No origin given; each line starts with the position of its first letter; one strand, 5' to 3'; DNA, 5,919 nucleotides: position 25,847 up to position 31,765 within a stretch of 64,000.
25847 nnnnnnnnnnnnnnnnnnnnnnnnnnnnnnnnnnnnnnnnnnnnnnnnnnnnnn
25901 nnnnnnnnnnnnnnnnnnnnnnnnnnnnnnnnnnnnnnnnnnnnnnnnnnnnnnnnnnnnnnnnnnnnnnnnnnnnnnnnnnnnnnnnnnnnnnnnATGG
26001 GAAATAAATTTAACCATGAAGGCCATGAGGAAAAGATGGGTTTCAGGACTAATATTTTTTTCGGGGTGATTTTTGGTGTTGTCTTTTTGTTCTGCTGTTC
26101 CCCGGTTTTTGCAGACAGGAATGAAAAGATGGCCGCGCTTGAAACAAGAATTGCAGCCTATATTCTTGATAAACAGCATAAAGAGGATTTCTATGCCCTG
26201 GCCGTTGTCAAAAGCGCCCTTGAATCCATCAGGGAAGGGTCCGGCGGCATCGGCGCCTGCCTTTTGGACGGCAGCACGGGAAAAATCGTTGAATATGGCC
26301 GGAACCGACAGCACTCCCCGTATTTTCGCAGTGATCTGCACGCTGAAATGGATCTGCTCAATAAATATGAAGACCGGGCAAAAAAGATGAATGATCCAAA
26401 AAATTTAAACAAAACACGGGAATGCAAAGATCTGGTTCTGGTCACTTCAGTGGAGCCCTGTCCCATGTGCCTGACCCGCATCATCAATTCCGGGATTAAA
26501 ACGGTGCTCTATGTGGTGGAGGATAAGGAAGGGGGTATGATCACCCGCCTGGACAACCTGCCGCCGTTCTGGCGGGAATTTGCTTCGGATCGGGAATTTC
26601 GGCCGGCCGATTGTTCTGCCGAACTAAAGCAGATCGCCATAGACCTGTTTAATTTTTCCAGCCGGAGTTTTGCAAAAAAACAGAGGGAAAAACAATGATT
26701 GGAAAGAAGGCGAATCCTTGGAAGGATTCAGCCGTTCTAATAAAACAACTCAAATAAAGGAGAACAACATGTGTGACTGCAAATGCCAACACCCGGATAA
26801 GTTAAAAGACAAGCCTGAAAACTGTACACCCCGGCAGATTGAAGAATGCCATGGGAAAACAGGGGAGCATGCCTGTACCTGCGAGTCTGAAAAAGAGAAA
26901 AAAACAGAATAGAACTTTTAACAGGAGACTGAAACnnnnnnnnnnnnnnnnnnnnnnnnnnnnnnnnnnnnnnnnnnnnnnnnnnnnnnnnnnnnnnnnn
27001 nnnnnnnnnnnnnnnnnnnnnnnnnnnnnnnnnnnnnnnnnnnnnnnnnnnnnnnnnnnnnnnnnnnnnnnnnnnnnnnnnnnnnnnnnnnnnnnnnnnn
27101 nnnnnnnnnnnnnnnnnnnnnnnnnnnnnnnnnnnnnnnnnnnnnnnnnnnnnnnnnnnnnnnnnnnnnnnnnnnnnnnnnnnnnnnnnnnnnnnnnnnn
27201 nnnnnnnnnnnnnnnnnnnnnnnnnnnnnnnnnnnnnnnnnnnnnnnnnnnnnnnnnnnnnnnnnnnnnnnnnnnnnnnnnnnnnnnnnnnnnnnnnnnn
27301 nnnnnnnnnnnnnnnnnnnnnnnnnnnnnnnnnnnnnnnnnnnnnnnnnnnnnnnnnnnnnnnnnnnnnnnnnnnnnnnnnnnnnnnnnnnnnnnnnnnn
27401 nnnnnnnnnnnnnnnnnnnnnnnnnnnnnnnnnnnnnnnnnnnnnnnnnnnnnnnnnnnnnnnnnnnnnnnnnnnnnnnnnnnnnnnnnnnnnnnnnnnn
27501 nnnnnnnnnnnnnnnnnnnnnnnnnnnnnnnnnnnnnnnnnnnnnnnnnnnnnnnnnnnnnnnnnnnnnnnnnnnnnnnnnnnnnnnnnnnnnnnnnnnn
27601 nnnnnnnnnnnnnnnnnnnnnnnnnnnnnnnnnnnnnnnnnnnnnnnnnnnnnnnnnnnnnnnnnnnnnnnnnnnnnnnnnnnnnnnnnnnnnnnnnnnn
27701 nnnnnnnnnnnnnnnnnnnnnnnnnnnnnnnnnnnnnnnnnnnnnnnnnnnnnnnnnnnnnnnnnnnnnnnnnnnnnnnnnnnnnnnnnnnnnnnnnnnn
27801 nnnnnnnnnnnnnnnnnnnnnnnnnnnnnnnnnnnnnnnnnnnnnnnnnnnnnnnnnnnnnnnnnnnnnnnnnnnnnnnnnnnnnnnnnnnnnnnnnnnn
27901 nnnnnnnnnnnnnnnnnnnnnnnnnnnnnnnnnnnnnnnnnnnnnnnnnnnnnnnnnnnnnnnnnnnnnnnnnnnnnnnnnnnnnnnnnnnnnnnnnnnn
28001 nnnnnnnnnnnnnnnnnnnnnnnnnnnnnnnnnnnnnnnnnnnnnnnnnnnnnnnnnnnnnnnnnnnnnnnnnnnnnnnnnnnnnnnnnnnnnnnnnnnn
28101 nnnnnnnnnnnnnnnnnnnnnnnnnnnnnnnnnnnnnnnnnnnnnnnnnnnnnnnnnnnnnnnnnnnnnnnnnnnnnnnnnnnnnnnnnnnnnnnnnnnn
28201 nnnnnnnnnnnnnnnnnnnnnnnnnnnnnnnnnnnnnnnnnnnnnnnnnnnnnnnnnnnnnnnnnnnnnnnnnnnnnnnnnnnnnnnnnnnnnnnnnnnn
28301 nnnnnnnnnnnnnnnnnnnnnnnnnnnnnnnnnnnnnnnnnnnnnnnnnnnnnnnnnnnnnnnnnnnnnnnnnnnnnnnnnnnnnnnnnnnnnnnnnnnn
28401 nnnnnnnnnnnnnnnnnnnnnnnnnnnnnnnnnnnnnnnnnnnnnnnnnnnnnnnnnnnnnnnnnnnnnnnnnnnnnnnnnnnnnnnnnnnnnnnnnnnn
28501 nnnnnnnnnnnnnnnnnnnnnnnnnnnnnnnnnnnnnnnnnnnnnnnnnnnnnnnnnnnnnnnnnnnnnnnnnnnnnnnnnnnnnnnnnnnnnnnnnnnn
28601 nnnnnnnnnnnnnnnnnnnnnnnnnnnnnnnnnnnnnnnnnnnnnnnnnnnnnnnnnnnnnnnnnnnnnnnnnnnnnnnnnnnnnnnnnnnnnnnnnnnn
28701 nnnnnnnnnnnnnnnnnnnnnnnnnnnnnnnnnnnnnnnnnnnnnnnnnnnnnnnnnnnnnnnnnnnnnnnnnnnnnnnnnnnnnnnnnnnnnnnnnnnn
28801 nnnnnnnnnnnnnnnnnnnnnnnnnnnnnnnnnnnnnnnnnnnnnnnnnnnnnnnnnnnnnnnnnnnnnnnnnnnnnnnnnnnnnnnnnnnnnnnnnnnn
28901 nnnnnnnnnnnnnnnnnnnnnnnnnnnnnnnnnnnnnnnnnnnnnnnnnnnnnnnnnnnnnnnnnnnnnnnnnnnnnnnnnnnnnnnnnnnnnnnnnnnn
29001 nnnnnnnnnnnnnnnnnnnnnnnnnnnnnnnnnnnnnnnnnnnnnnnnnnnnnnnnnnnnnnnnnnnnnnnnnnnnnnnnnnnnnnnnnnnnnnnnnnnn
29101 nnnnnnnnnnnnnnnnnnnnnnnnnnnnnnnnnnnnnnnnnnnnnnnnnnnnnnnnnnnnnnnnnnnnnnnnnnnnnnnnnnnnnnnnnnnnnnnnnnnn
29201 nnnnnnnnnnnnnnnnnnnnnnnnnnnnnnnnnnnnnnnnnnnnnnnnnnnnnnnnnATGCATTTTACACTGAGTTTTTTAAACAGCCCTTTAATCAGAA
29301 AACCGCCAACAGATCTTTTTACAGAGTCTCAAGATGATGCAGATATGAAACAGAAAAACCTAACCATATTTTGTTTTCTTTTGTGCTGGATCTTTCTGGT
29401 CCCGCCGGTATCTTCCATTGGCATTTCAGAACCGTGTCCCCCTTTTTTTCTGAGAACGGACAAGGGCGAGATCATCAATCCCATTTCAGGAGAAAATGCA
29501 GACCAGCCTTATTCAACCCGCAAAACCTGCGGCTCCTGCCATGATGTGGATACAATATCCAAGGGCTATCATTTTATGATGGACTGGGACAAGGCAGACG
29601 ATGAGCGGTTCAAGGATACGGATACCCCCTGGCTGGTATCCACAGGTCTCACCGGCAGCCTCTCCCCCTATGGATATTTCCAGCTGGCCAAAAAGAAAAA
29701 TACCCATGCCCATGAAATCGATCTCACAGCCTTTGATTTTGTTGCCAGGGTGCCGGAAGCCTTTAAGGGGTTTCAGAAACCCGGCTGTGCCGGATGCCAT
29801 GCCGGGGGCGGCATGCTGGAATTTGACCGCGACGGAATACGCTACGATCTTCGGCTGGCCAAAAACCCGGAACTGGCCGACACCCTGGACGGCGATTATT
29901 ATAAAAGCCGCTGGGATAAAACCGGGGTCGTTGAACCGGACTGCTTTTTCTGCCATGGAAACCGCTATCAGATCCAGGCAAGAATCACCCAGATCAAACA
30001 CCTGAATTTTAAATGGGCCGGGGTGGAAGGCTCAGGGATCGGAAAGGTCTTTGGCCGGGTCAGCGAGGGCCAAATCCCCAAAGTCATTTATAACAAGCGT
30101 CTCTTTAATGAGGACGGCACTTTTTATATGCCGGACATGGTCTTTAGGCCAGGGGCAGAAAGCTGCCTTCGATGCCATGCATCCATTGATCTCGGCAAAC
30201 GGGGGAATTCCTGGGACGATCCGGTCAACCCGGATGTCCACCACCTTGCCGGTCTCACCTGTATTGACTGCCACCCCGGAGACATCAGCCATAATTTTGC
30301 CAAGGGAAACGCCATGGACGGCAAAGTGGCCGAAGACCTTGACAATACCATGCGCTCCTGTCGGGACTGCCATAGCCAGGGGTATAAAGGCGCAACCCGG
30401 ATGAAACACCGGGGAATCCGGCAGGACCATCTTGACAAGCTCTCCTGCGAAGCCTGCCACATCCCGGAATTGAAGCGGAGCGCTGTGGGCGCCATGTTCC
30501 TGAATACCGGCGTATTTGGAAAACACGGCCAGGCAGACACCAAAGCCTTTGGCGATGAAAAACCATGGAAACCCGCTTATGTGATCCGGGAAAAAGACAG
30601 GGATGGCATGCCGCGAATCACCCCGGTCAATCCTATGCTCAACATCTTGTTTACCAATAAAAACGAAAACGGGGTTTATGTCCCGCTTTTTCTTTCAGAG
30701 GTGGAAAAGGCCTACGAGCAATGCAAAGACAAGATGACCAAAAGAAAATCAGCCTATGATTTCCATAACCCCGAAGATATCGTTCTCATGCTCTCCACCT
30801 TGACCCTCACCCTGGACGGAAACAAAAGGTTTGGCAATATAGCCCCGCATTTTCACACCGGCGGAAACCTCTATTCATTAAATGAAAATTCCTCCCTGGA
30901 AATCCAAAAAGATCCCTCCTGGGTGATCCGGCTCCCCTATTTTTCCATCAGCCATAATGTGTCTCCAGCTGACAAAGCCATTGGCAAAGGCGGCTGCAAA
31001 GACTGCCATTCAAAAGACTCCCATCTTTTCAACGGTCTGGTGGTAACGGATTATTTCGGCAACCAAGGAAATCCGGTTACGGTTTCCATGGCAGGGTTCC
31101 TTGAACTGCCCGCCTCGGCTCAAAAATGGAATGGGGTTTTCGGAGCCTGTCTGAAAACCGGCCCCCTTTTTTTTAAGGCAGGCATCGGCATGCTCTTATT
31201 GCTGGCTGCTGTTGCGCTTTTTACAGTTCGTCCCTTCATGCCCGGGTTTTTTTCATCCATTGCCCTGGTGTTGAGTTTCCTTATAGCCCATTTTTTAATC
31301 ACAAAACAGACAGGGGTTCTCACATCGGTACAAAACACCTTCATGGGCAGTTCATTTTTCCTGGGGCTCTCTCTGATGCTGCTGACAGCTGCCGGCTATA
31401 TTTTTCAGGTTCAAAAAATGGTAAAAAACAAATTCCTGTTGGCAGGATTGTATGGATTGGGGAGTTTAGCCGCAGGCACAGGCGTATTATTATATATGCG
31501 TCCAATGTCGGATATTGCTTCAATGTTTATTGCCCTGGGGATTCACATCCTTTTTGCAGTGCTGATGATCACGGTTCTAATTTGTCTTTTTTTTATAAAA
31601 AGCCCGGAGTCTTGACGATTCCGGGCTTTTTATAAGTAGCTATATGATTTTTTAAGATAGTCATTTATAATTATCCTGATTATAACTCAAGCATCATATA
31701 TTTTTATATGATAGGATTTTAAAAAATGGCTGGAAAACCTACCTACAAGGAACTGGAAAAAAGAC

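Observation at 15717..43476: Uncharacterised TonB-dependent import-and-modify system with radical SAM chemistry and an octaheme cytochrome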

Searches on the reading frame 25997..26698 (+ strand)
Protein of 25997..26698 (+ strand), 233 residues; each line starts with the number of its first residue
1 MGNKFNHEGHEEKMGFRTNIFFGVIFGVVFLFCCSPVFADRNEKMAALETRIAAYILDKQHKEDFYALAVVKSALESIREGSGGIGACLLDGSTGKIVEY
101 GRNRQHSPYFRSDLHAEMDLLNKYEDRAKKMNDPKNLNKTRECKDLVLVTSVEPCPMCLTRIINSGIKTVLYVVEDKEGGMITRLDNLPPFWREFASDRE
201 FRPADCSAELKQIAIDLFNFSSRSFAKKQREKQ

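Call 3: search_protein_families(library=pfam, proteins=[window:25997-26698:+])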
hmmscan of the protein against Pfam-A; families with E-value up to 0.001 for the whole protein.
window:25997-26698:+ (233 aa): 3 families
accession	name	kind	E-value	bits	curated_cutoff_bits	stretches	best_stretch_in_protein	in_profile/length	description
PF00383.29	dCMP_cyt_deam_1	-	7.6e-11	42.3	25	1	63-173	5-101/102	Cytidine and deoxycytidylate deaminase zinc-binding region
PF14437.12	MafB19-deam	-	1.1e-08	35.5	27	1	84-183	24-110/142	MafB19-like deaminase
PF14439.12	Bd3614-deam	-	1.8e-06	28.4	38.5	1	85-179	10-94/113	Bd3614-like deaminase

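Call 8: search_protein_families(library=ncbifam, proteins=[window:25997-26698:+], max_evalue=0.01)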
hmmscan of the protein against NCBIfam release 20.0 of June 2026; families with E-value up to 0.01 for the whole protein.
window:25997-26698:+ (233 aa): 3 families
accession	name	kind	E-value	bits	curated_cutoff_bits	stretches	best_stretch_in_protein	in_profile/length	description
NF008113.2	PRK10860.1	equivalog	0.00072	19.4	150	1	61-183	5-114/165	tRNA adenosine(34) deaminase TadA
NF041025.1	antiphage_deaminase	equivalog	0.0021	17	400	1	140-173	353-386/437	anti-phage dCTP deaminase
TIGR04166.1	methano_MtrB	equivalog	0.0077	16.5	50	0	6-33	65-92/95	tetrahydromethanopterin S-methyltransferase subunit MtrB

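Call 90: search_solved_structures(query=window:25997-26698:+, max_evalue=0.01)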
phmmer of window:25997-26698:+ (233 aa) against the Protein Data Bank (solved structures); distinct sequences matched with E-value up to 0.01: 20.
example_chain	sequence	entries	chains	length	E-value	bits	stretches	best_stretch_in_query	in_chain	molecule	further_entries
7cph_A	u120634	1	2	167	4e-05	26.4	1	60-188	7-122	tRNA-specific adenosine deaminase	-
1tiy_A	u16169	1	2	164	8.5e-05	25.3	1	69-179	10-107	Guanine deaminase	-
1wkq_A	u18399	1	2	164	0.00011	24.9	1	65-179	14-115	Guanine deaminase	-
6l2m_A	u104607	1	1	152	0.00028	23.6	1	78-178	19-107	Nucleoside deaminase family protein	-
6l2l_A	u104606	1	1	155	0.00057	22.6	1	72-180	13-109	Nucleoside deaminase family protein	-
9k1k_A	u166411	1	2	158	0.0012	21.5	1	74-169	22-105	Cytosine deaminase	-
1ysd_A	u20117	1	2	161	0.0016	21.1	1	72-169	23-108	Cytosine deaminase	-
1ysb_A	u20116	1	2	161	0.0016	21.1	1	72-168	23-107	Cytosine deaminase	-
2o3k_A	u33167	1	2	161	0.0016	21.1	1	72-168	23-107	Cytosine deaminase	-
7c3s_A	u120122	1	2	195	0.0019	20.9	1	77-174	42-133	Cytidine and deoxycytidylate deaminase zinc-binding region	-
2g84_A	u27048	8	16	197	0.0022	20.7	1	77-173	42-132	Cytidine and deoxycytidylate deaminase zinc-binding region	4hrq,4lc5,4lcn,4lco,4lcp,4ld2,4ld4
1uaq_A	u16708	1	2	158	0.0033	20.1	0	74-169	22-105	cytosine deaminase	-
1ox7_A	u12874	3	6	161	0.0035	20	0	74-169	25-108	Cytosine deaminase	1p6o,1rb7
8vlj_A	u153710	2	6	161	0.0035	20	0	74-169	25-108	Cytosine deaminase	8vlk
8i3n_A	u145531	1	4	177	0.0042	19.7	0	74-169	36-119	Cytosine deaminase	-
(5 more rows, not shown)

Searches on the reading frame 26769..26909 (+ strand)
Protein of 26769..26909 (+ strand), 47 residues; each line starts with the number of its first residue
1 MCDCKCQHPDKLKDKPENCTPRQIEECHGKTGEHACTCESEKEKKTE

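Call 30: search_protein_families(library=ncbifam, proteins=[window:26769-26909:+], max_evalue=0.1)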
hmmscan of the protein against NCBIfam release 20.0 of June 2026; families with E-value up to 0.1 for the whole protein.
seq(47 aa): 0 families

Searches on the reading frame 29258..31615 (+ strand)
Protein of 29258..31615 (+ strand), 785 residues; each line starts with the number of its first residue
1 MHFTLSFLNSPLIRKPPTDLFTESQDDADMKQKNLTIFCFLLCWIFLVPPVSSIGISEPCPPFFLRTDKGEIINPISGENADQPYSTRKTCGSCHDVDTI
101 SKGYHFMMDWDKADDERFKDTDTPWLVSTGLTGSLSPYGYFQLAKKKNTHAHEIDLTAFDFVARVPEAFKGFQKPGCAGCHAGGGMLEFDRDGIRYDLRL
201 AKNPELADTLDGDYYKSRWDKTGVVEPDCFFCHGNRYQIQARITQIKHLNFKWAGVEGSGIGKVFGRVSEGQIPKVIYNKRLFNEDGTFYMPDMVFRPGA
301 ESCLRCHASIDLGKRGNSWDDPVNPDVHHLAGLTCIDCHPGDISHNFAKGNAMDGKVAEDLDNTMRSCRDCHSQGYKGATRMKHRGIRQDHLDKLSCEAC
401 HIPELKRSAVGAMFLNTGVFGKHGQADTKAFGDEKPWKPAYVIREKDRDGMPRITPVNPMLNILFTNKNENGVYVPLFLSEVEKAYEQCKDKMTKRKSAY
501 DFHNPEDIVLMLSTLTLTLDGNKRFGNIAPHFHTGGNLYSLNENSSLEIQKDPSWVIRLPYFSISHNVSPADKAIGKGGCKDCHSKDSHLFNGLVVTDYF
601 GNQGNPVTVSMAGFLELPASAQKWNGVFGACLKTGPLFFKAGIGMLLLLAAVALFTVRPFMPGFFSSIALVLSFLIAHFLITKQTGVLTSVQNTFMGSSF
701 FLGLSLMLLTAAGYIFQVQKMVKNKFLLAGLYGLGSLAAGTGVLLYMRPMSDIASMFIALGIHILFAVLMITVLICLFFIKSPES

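Call 4: search_protein_families(library=pfam, proteins=[window:29258-31615:+])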
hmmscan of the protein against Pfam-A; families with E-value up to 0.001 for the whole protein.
window:29258-31615:+ (785 aa): 4 families
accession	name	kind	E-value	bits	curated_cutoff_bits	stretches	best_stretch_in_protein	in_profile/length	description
PF14537.11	Cytochrom_c3_2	-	6.2e-09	36.6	25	0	300-340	26-65/79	Cytochrome c3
PF14522.11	Cytochrome_C7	-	3.5e-08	33.6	24.8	0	364-404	12-51/67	Cytochrome c7 and related cytochrome c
PF22113.1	Mtrc-MtrF_II-IV_dom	-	1.6e-07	31.5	30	1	228-384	30-175/176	Outer membrane cytochrome MtrC/MtrF-like, domains II/IV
PF13435.11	Cytochrome_C554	-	8.4e-06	27.1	20.8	0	357-401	41-83/84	Cytochrome c554 and c-prime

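Call 8: search_protein_families(library=ncbifam, proteins=[window:29258-31615:+], max_evalue=0.01)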
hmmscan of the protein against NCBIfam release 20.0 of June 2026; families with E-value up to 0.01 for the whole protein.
window:29258-31615:+ (785 aa): 8 families
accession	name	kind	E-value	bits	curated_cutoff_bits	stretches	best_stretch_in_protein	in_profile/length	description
TIGR04314.1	methano7heme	equivalog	1.9e-13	50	250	1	225-407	105-286/494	methanogenesis multiheme c-type cytochrome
TIGR04315.1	octaheme_Shew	subfamily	7e-13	48.4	375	1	324-423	176-272/440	tetrathionate reductase family octaheme c-type cytochrome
NF040967.1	cytc_ExtN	equivalog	5.4e-05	22.2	200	1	323-402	172-232/415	selenite/tellurite reduction operon c-type cytochrome ExtN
TIGR03508.1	decahem_SO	subfamily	8.2e-05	22.2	192.2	1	299-402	1-102/258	DmsE family decaheme c-type cytochrome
NF040968.1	FeS_ExtO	equivalog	0.00017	20.5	200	1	323-402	172-232/416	selenite/tellurite reduction operon b-type cytochrome iron-sulfur cluster-binding subunit ExtO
NF008659.0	PRK11659.1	equivalog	0.00088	19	184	1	300-402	46-143/188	cytochrome c nitrite reductase pentaheme subunit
NF040943.1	cytoc3_ExtM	equivalog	0.0061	14.9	800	0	323-374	256-301/599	selenite/tellurite reduction operon c-type cytochrome ExtM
NF008339.0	PRK11125.1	equivalog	0.0063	15.2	595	1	327-376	281-329/487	ammonia-forming cytochrome c nitrite reductase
